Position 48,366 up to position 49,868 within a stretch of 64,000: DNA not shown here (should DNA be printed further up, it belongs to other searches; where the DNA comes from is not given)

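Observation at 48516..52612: Compact four-gene operon: flavinylatable FMN-binding protein, ApbE, membrane-embedded FNR-like reductase and a CphA-like ATP-grasp enzyme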

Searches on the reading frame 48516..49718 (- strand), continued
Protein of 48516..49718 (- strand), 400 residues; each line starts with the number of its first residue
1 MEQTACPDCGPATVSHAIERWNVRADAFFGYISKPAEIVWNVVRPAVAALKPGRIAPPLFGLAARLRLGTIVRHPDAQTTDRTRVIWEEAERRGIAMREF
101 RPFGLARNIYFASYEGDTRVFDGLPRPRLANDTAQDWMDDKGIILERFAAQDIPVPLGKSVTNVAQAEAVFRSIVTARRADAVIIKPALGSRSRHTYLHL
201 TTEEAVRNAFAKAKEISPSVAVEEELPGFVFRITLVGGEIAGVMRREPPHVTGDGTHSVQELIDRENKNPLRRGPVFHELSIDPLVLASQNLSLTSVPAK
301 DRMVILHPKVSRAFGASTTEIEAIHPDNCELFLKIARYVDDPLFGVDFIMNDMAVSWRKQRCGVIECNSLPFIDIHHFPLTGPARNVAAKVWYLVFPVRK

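Call 26: find_encoding_contigs(protein=P0161, flank=7000, max_places=1)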
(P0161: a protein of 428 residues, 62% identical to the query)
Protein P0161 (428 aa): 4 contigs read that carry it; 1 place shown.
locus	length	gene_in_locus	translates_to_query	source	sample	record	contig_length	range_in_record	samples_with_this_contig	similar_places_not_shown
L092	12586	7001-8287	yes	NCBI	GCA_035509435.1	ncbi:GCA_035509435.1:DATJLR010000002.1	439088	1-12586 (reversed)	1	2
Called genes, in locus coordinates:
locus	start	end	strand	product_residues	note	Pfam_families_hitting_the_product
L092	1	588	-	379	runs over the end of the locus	-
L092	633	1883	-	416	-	PF07963:N_methyl, PF13385:Laminin_G_3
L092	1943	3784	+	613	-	PF08439:Peptidase_M3_N, PF01432:Peptidase_M3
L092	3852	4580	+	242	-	PF01471:PG_binding_1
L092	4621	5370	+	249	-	PF02424:ApbE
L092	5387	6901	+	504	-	PF03116:NQR2_RnfD_RnfE (weak), PF00970:FAD_binding_6 (faint), PF00175:NAD_binding_1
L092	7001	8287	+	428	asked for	-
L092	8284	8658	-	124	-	-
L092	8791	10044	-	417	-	PF05977:MFS_3, PF07690:MFS_1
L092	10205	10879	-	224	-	PF04191:PEMT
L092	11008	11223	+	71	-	-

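Call 27: find_encoding_contigs(protein=P0201, flank=7000, max_places=1)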
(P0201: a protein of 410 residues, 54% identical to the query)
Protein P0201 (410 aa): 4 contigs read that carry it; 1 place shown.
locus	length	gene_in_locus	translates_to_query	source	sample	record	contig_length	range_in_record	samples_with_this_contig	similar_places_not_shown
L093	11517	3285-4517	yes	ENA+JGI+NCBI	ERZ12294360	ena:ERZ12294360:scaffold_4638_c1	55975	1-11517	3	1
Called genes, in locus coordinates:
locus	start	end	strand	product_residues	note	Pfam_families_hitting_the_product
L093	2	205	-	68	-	?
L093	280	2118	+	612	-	PF07973:tRNA_SAD, PF00587:tRNA-synt_2b, PF03129:HGTP_anticodon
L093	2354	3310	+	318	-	PF01745:IPT (weak), PF01715:IPPT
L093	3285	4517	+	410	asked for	-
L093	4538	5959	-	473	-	PF02934:GatB_N, PF02637:GatB_Yqey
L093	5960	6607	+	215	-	PF02224:Cytidylate_kin (faint), PF13189:Cytidylate_kin2, PF13238:AAA_18, PF13671:AAA_33 (weak), PF13207:AAA_17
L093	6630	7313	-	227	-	PF02223:Thymidylate_kin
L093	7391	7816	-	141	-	PF03946:Ribosomal_L11_N, PF00298:Ribosomal_L11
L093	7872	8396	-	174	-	PF00436:SSB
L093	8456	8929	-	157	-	PF01250:Ribosomal_S6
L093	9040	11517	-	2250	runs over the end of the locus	PF04563:RNA_pol_Rpb2_1, PF04561:RNA_pol_Rpb2_2, PF04565:RNA_pol_Rpb2_3, PF10385:RNA_pol_Rpb2_45, PF00562:RNA_pol_Rpb2_6, PF04560:RNA_pol_Rpb2_7, PF04997:RNA_pol_Rpb1_1, PF00623:RNA_pol_Rpb1_2, +4 more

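Call 28: find_encoding_contigs(protein=P0142, flank=7000, max_places=1)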
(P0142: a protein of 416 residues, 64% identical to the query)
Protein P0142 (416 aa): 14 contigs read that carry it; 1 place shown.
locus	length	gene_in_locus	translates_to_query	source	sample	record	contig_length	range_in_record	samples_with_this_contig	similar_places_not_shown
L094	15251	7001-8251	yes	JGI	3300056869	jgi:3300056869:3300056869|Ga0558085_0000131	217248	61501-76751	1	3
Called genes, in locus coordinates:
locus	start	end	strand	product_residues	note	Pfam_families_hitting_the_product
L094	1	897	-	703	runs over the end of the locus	PF02518:HATPase_c, PF00204:DNA_gyraseB, PF01751:Toprim, PF00986:DNA_gyraseB_C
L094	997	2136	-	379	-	-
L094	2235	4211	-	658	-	PF05649:Peptidase_M13_N, PF01431:Peptidase_M13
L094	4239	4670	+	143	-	PF04205:FMN_bind (faint)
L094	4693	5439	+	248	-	PF02424:ApbE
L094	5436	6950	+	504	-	PF03116:NQR2_RnfD_RnfE, PF00175:NAD_binding_1, PF08030:NAD_binding_6 (weak)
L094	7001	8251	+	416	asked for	-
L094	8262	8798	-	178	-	-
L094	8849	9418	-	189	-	-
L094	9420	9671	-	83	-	PF13376:OmdA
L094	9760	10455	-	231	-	-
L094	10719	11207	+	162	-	-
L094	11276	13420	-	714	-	PF19335:HMBD, PF00122:E1-E2_ATPase, PF00702:Hydrolase, PF08282:Hydrolase_3 (faint)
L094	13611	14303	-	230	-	PF00696:AA_kinase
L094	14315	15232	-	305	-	PF01435:Peptidase_M48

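Call 54: search_protein_families(library=padloc, proteins=[window:48516-49718:-], max_evalue=0.01)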
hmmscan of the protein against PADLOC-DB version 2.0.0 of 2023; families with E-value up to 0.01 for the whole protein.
window:48516-49718:- (400 aa): 0 families

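Call 59: predict_structure(alignment_id=A4)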
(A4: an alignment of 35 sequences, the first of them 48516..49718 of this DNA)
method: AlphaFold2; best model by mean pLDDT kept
length: 400 residues; sequences in the alignment: 35
mean_pLDDT: 90.6   pTM: 0.87
mean pLDDT of the five models: 90.6, 89.0, 88.8, 88.1, 87.5
residues with pLDDT >= 90: 269; 70-90: 115; 50-70: 13; < 50: 3
segments of 3 or more residues with pLDDT < 50: none
pLDDT, mean of each block of 10 residues (from residue 1): 59 76 84 87 88 93 97 93 94 97 92 95 91 86 94 96 97 85 89 82 96 90 94 96 94 97 94 85 91 97 90 87 97 96 94 96 90 90 94 84
secondary structure, 60 per line:
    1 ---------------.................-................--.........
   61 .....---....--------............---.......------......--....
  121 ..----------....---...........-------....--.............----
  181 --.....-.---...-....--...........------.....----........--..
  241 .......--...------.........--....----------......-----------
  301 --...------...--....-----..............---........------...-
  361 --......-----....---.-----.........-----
elements in order: H16-32 H34-49 H52-65 E69-72 H81-92 E96-102 E109-114 E117-122 H133-136 H141-150 E158-161 H164-176 E183-187 E197-200 H203-213 E220-224 E229-236 E239-247 E250-252 H259-267 H270-273 H284-289 E303-305 E317-320 H326-339 E343-350 E363-368 H374-377 H387-395

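Call 61: fold_search(model_id=the predicted structure, library=pdb)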
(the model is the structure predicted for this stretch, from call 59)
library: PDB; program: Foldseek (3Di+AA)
matches with E <= 10: 694; with E <= 0.001: 460
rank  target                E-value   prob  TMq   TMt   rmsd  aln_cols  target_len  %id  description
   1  7ta5                  2.5e-25  1.00  0.63  0.44   4.6       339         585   25  Crystal structure of cyanophycin synthetase 2 from Gloeothece citriformis (released 2022-03-02)
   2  7wae_C                3.8e-25  1.00  0.70  0.40   3.1       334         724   24  Trichodesmium erythraeum cyanophycin synthetase 1 (TeCphA1) with ATPgammaS, 4x(beta-Asp-Arg), and aspartate (released 2022-09-07)
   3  7wae_A                3.8e-25  1.00  0.70  0.33   3.0       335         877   25  Trichodesmium erythraeum cyanophycin synthetase 1 (TeCphA1) with ATPgammaS, 4x(beta-Asp-Arg), and aspartate (released 2022-09-07)
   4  7wac_A                4.0e-24  1.00  0.67  0.39   3.6       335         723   25  Trichodesmium erythraeum cyanophycin synthetase 1 (TeCphA1) (released 2022-09-07)
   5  3ln7_A                1.9e-23  1.00  0.58  0.33   5.8       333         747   23  Crystal structure of a bifunctional glutathione synthetase from Pasteurella multocida (released 2011-04-13)
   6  7lgn_A                3.3e-23  1.00  0.64  0.38   4.4       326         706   25  Cyanophycin synthetase 1 from T. morbirosei (released 2021-08-18)
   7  3ln7_B                6.7e-23  1.00  0.58  0.34   5.7       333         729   23  Crystal structure of a bifunctional glutathione synthetase from Pasteurella multocida (released 2011-04-13)
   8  7txv_A                1.2e-22  1.00  0.68  0.33   3.5       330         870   25  Cyanophycin synthetase 1 from Synechocystis sp. UTEX2470 E82Q with ATP and 16x(Asp-Arg) (released 2022-06-01)
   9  3ln6                  1.4e-22  1.00  0.66  0.37   3.7       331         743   18  Crystal structure of a bifunctional glutathione synthetase from Streptococcus agalactiae (released 2011-04-13)
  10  7lgq_A                1.1e-21  1.00  0.67  0.33   3.6       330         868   25  Cyanophycin synthetase 1 from Synechocystis sp. UTEX2470 with ATP and 8x(Asp-Arg)-Asn (released 2021-08-18)
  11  7lgj_A                1.1e-21  1.00  0.62  0.31   4.3       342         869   24  Cyanophycin synthetase 1 from Synechocystis sp. UTEX2470 with ADPCP and 8x(Asp-Arg)-NH2 (released 2021-08-18)
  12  7lg5_A                1.8e-21  1.00  0.62  0.30   4.2       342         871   24  Synechocystis sp. UTEX2470 Cyanophycin synthetase 1 with ATP (released 2021-08-18)
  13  8fxi_C                1.5e-20  1.00  0.62  0.41   4.4       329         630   23  Cryo-EM structure of Stanieria sp. CphA2 in complex with ADPCP and 4x(beta-Asp-Arg) (released 2023-06-14)
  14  7lgm_A                5.4e-20  1.00  0.68  0.39   3.3       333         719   27  Cyanophycin synthetase from A. baylyi DSM587 with ATP (released 2021-08-18)
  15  7lgn_B                2.9e-19  1.00  0.66  0.32   3.8       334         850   24  Cyanophycin synthetase 1 from T. morbirosei (released 2021-08-18)
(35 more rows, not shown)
